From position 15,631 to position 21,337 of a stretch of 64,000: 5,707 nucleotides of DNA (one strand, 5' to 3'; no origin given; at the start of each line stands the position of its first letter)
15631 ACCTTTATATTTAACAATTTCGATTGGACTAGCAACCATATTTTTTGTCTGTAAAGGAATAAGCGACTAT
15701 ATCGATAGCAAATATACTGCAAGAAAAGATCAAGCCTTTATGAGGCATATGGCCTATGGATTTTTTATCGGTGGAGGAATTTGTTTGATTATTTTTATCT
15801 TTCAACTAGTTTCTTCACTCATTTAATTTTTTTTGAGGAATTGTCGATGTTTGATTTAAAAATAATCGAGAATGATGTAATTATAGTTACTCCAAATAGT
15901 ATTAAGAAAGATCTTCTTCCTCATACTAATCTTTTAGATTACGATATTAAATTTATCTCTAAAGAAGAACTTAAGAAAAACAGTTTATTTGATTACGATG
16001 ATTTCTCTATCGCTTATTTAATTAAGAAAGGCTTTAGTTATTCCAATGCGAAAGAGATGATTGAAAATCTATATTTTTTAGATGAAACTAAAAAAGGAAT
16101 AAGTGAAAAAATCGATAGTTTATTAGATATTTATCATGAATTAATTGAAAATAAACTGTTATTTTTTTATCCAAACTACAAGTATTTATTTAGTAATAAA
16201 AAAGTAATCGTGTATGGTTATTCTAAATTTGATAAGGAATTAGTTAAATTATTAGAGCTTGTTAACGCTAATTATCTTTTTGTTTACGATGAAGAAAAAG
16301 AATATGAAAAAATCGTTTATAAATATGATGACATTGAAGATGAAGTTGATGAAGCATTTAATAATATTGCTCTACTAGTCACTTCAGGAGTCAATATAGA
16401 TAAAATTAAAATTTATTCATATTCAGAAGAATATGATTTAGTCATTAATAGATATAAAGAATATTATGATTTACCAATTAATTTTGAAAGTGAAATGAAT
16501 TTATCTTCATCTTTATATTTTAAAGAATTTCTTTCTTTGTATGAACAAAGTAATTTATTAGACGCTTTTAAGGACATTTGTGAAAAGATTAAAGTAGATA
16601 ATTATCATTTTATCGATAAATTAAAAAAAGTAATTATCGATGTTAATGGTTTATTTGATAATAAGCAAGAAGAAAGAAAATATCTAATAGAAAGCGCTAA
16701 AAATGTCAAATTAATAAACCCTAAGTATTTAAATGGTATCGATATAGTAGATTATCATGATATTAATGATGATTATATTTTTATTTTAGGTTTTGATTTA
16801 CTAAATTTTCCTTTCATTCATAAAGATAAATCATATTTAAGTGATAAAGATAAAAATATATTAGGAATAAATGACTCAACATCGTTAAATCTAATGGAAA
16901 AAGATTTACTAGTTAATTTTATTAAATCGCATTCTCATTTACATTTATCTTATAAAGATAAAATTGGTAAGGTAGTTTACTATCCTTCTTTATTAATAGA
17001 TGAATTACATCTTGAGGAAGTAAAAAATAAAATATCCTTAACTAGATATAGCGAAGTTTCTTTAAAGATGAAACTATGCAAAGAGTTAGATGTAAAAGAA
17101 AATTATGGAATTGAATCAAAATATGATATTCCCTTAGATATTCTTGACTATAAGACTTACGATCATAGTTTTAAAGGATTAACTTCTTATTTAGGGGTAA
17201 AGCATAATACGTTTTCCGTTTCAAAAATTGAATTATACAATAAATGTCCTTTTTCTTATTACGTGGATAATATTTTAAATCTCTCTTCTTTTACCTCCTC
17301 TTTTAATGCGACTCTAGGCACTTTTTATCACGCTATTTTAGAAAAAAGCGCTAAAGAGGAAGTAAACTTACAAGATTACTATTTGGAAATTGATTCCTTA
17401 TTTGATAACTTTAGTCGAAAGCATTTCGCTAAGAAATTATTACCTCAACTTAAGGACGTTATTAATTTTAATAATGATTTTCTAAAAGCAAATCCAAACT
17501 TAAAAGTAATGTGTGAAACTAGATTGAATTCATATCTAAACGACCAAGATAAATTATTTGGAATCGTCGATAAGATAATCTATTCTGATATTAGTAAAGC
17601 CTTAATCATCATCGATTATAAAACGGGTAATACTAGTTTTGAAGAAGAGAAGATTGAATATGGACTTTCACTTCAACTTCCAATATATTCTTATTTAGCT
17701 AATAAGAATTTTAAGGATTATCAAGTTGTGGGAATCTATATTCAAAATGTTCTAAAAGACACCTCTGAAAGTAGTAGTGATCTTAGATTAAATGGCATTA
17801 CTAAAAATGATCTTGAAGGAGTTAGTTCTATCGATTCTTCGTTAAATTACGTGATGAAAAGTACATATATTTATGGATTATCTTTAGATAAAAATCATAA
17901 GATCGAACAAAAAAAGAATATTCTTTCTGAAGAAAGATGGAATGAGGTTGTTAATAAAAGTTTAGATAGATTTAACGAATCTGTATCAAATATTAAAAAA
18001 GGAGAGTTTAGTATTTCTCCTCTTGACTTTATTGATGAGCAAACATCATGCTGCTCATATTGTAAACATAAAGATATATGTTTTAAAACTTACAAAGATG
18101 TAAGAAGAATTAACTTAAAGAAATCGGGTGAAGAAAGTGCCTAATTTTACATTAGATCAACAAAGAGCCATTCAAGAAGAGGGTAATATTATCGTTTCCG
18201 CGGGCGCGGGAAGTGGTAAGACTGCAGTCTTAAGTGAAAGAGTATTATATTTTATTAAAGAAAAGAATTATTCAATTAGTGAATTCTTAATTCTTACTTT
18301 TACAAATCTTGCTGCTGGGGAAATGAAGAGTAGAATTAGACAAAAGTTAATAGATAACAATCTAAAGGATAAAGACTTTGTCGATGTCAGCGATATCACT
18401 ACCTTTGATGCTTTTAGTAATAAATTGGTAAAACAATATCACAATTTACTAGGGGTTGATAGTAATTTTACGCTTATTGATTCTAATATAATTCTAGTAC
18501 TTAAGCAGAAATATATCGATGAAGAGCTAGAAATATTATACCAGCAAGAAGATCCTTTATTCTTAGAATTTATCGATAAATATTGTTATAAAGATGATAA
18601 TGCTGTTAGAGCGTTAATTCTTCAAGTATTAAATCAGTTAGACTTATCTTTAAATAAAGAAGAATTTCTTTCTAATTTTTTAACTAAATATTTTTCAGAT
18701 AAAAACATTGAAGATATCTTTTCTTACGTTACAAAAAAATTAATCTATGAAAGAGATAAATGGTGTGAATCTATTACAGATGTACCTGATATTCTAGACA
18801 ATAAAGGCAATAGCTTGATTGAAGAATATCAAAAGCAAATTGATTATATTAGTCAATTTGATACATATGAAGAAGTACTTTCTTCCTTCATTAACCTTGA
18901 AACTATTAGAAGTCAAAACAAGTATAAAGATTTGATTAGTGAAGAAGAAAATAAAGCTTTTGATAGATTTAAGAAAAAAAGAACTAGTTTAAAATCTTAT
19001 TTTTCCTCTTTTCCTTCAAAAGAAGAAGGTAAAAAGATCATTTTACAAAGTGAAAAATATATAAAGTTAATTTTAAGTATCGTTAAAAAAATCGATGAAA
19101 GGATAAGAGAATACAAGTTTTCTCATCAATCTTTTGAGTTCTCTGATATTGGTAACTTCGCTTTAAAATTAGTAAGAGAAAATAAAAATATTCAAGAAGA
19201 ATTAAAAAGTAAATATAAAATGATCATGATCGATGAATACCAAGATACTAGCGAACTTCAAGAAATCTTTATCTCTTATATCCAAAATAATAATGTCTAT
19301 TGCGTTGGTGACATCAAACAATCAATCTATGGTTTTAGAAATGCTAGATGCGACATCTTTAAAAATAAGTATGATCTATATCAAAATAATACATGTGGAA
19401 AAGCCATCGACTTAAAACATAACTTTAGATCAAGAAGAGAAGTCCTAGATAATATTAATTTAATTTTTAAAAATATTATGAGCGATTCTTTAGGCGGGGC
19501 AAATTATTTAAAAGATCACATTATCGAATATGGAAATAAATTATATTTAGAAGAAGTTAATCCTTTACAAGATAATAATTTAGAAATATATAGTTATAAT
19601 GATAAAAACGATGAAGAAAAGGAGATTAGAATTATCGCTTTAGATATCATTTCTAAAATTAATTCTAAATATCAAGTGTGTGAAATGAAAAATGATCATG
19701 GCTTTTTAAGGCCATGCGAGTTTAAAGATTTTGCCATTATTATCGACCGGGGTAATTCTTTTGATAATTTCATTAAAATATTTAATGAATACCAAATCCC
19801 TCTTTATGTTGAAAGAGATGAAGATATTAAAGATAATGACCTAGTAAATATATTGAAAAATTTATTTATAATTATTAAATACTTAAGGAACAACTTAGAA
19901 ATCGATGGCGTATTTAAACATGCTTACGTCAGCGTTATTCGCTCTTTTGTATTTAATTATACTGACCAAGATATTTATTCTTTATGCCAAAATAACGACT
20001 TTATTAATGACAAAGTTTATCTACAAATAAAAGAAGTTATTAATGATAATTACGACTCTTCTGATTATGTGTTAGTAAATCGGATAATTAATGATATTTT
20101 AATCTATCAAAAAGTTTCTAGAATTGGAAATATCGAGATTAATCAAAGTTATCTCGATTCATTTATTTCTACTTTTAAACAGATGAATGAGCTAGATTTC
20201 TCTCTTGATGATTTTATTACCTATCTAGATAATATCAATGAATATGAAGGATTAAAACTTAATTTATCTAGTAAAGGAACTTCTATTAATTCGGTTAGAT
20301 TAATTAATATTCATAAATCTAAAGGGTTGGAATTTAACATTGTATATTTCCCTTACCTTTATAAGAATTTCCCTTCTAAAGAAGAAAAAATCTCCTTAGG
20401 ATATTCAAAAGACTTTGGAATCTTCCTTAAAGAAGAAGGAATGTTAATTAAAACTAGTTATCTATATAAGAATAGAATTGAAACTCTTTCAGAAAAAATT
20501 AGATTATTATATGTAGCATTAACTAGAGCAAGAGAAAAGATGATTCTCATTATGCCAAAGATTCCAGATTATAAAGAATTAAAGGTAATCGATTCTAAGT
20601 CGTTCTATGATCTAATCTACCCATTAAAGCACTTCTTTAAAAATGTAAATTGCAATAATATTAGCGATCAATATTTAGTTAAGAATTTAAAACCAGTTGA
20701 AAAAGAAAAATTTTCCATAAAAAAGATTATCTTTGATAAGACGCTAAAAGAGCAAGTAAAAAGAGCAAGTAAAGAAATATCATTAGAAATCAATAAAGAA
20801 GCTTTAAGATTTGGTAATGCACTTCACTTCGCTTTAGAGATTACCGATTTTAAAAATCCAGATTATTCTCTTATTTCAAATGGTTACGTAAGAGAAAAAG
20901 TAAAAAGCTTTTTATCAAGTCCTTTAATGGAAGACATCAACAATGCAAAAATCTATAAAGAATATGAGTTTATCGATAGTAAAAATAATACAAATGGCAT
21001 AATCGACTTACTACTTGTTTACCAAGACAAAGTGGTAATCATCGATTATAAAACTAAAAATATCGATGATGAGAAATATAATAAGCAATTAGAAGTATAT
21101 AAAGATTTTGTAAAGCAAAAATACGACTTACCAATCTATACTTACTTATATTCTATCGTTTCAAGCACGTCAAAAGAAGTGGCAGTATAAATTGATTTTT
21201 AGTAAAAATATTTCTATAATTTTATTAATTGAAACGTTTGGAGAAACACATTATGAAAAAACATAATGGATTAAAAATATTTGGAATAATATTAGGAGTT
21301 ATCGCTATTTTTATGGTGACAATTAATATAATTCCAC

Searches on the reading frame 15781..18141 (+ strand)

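Call 40: search_protein_families(library=pfam, proteins=[window:15781-18141:+], max_evalue=0.00001)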
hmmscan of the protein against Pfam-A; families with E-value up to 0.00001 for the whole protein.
window:15781-18141:+ (787 aa): 2 families
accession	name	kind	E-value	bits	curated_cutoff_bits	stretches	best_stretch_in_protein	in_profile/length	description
PF12705.13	PDDEXK_1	-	4.6e-27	96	22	1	477-767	1-246/247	PD-(D/E)XK nuclease superfamily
PF10926.14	DUF2800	-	1.9e-06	27.7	21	0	475-618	1-142/368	Protein of unknown function (DUF2800)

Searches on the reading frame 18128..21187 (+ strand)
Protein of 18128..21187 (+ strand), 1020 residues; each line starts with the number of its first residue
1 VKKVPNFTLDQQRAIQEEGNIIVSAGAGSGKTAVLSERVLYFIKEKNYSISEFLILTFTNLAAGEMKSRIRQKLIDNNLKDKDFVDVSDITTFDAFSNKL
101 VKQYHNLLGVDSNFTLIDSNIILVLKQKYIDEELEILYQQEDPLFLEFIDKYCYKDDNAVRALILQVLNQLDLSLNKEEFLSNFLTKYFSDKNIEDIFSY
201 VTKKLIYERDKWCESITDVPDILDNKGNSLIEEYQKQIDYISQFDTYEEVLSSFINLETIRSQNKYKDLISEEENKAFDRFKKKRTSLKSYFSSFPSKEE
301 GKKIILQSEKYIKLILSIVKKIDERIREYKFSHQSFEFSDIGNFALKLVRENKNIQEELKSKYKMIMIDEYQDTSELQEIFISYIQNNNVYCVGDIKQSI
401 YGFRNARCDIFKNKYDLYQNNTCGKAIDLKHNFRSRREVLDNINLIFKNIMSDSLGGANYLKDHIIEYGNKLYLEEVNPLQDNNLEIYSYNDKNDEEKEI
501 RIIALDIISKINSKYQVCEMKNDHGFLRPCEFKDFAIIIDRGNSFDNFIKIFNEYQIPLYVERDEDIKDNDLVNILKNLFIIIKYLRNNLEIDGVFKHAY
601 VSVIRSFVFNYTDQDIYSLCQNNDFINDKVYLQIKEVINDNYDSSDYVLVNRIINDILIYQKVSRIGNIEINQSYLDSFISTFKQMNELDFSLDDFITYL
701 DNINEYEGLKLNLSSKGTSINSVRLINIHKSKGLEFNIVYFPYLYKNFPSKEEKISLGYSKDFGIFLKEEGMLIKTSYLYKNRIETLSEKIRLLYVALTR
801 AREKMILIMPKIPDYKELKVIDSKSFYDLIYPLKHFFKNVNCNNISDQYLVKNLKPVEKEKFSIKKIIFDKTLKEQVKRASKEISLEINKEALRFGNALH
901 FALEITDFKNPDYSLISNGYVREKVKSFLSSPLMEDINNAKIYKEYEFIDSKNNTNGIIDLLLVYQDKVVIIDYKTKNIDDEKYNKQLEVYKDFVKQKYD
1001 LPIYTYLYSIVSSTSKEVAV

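Call 40: search_protein_families(library=pfam, proteins=[window:18128-21187:+], max_evalue=0.00001)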
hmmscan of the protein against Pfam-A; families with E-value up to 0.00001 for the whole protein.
window:18128-21187:+ (1020 aa): 5 families
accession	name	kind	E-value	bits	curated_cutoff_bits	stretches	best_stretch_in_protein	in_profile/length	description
PF00580.27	UvrD-helicase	-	3.1e-50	171.8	23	1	10-417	4-269/271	UvrD/REP helicase N-terminal domain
PF13361.12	UvrD_C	-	3.6e-19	69.8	25.6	1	427-809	1-347/350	UvrD-like helicase C-terminal domain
PF13245.12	AAA_19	-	7.9e-17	62.1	25.1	1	12-404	2-134/134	AAA domain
PF13538.12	UvrD_C_2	-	6e-10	39.3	27.4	0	789-808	33-52/52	UvrD-like helicase C-terminal domain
PF01443.25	Viral_helicase1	-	9.2e-06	26.1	21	0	354-406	49-104/228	Viral superfamily 1 RNA helicase core domain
